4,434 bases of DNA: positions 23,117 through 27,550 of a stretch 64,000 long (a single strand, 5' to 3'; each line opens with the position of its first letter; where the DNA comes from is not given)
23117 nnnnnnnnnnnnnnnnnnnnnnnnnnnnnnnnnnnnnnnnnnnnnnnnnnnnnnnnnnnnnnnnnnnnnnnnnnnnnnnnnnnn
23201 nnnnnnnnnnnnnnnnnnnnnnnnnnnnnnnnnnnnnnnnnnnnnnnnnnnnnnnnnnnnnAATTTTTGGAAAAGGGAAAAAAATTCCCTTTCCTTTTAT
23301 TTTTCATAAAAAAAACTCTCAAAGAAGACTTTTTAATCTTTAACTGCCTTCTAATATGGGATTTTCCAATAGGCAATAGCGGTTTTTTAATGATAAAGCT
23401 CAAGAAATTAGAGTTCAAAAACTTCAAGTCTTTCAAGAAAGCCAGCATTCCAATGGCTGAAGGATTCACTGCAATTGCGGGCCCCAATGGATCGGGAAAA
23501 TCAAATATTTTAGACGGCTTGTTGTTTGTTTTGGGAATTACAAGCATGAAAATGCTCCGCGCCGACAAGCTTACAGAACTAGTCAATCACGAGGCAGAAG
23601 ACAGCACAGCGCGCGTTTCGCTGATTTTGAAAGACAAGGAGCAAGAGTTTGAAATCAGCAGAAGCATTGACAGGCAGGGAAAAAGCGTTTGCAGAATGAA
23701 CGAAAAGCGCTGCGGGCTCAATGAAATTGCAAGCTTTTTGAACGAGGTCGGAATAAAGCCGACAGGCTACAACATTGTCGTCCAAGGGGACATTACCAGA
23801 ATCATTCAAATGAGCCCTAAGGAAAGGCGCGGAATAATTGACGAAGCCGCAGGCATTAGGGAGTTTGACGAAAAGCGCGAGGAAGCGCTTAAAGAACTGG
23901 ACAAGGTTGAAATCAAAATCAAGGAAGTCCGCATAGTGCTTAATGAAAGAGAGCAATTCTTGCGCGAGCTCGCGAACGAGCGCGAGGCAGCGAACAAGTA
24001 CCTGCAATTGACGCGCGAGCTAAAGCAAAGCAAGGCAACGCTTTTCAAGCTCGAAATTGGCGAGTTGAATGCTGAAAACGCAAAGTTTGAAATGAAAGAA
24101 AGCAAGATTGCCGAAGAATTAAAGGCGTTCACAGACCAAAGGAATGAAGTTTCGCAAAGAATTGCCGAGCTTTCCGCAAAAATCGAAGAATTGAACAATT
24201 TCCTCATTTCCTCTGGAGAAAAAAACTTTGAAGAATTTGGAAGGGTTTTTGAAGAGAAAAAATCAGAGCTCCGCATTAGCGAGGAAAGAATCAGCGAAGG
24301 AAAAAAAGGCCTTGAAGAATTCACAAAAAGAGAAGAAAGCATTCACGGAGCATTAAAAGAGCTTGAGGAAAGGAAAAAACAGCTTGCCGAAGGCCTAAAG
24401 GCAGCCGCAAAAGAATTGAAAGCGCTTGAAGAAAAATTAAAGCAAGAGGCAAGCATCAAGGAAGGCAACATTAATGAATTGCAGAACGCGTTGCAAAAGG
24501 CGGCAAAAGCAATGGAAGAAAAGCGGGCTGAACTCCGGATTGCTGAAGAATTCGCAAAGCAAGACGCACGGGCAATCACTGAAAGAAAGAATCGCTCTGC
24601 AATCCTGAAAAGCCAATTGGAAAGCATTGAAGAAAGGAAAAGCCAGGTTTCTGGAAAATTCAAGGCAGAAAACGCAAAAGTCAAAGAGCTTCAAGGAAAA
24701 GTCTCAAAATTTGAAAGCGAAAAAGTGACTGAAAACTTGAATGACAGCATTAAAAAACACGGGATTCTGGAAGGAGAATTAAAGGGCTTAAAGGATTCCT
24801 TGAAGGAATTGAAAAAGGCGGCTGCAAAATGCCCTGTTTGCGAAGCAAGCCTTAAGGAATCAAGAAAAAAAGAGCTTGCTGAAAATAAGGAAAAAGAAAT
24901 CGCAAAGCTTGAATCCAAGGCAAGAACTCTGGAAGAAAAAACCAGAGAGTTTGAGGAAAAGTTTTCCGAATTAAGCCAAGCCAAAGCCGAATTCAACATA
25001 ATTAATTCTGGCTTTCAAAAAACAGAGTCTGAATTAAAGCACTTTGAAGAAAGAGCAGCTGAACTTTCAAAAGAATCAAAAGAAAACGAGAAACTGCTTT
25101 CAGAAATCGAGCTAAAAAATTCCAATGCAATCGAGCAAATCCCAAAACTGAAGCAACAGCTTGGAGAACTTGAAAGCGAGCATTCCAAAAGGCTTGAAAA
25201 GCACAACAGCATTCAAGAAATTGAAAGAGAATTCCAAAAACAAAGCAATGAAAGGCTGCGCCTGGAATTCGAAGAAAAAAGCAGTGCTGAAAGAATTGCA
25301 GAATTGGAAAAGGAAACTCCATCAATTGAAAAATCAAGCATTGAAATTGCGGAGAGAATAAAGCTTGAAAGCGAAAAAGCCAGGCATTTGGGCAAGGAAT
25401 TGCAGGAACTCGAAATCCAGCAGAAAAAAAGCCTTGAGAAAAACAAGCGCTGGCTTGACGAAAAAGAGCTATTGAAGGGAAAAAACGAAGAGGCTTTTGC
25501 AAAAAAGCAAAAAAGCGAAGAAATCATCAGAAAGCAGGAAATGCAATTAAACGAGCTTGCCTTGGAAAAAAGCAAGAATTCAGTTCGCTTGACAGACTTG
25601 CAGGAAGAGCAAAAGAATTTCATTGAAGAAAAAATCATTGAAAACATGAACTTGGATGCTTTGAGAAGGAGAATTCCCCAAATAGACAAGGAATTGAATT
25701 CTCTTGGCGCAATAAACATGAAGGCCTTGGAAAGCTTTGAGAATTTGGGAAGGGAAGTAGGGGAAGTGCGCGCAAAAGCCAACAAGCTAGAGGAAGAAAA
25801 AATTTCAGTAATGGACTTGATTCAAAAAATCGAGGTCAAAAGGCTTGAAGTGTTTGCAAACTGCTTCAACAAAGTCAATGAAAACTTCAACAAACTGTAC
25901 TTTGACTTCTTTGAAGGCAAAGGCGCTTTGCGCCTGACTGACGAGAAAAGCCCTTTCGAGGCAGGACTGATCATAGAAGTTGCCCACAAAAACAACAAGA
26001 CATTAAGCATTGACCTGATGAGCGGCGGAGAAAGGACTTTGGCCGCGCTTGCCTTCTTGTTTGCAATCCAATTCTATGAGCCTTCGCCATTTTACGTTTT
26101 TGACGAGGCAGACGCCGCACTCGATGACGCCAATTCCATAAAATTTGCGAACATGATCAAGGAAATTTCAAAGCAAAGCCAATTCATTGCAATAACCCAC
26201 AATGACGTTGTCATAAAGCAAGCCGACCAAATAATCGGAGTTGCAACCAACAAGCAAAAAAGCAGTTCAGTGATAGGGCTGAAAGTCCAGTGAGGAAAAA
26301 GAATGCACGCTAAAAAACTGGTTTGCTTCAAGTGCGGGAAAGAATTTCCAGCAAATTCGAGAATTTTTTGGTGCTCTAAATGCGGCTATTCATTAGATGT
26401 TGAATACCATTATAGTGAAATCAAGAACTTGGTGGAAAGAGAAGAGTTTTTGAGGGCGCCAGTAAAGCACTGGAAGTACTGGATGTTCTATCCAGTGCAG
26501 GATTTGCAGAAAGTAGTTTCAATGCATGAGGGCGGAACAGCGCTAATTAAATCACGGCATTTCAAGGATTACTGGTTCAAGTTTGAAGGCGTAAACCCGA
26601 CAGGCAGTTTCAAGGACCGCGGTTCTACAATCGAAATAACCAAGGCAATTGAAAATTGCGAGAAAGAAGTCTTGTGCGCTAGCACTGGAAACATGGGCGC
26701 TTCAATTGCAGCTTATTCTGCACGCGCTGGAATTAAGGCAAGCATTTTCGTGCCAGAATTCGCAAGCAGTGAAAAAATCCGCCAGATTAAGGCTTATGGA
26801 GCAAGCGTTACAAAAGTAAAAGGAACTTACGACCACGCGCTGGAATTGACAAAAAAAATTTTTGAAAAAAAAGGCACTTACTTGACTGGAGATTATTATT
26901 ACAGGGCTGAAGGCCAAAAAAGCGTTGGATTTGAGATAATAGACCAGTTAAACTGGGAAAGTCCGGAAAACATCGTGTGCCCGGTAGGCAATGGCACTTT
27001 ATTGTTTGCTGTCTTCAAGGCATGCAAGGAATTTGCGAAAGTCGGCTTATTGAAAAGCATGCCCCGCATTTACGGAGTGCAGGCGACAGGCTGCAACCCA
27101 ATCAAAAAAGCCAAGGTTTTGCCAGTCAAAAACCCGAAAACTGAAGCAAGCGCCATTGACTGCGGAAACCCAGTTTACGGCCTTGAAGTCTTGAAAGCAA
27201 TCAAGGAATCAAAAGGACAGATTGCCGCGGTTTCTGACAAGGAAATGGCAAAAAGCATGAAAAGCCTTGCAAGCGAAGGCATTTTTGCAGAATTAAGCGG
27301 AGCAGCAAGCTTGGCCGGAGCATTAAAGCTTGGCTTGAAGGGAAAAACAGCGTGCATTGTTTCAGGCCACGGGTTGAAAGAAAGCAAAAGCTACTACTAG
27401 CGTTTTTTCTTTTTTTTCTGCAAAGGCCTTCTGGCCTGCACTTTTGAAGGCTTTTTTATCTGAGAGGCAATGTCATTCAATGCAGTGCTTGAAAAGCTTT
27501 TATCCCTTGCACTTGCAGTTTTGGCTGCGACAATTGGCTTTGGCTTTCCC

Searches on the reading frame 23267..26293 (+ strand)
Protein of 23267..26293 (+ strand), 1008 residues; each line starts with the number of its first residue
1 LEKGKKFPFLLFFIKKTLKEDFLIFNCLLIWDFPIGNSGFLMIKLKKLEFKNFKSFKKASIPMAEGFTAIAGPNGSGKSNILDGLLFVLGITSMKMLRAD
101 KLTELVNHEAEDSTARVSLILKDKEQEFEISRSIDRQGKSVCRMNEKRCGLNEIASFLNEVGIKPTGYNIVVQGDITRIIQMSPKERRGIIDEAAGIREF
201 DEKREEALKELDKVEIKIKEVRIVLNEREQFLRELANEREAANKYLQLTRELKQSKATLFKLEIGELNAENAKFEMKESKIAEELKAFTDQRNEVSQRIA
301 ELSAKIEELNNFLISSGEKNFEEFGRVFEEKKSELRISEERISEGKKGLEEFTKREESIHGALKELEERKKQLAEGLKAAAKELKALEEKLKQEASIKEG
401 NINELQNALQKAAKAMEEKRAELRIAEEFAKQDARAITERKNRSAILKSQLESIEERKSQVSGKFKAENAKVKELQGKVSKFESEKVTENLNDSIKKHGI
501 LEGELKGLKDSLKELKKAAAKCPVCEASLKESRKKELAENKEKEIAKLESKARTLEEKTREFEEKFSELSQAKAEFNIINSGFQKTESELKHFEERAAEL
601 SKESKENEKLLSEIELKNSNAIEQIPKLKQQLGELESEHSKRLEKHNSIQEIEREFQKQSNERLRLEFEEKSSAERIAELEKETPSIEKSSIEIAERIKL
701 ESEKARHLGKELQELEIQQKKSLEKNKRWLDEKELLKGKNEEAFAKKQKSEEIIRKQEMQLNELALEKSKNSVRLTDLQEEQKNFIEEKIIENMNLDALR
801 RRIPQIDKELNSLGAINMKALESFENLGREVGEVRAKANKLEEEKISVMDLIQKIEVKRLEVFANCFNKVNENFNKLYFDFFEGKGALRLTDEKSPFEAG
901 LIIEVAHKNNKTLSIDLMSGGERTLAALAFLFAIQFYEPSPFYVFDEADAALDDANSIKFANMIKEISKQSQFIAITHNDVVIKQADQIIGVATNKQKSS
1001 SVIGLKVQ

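Call 12: search_protein_families(library=pfam, proteins=[window:23267-26293:+], max_evalue=0.001)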
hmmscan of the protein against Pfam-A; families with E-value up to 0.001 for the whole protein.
window:23267-26293:+ (1008 aa): 5 families
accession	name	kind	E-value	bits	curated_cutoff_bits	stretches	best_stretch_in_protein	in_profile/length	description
PF02463.25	SMC_N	-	5.9e-42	144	40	1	45-999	2-218/220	RecF/RecN/SMC N terminal domain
PF13476.12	AAA_23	-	6.4e-16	60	27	1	47-256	1-197/201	AAA domain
PF13175.12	AAA_15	-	8.1e-12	45.9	32.1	1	44-403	2-273/374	AAA ATPase domain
PF13304.12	AAA_21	-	8.9e-11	42.8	27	1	67-134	1-67/304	AAA domain, putative AbiEii toxin, Type IV TA system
PF13555.12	AAA_29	-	1.9e-07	31.1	27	1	45-89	1-46/61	P-loop containing region of AAA domain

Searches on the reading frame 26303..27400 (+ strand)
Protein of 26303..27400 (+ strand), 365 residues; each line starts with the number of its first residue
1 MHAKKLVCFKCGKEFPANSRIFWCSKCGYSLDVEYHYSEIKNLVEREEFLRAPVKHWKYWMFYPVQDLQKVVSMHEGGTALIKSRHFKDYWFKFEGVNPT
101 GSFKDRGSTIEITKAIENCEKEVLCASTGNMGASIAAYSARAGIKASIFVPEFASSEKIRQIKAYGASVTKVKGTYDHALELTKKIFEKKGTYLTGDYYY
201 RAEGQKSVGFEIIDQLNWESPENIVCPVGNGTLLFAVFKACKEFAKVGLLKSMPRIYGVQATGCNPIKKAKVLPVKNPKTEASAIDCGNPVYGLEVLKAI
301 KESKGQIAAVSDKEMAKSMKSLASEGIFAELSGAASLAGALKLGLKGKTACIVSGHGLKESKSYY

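Call 41: search_protein_families(library=pfam, proteins=[window:26303-27400:+], max_evalue=0.01)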
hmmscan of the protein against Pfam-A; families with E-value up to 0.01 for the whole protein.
window:26303-27400:+ (365 aa): 2 families
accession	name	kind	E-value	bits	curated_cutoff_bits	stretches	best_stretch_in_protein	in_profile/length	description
PF00291.31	PALP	-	1.7e-71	241.5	35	1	72-353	1-293/295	Pyridoxal-phosphate dependent enzyme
PF22289.1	DmmA-like_C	-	0.00021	21.6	27.4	1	6-39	2-36/44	Dimethylamine monooxygenase subunit DmmA-like, C-terminal domain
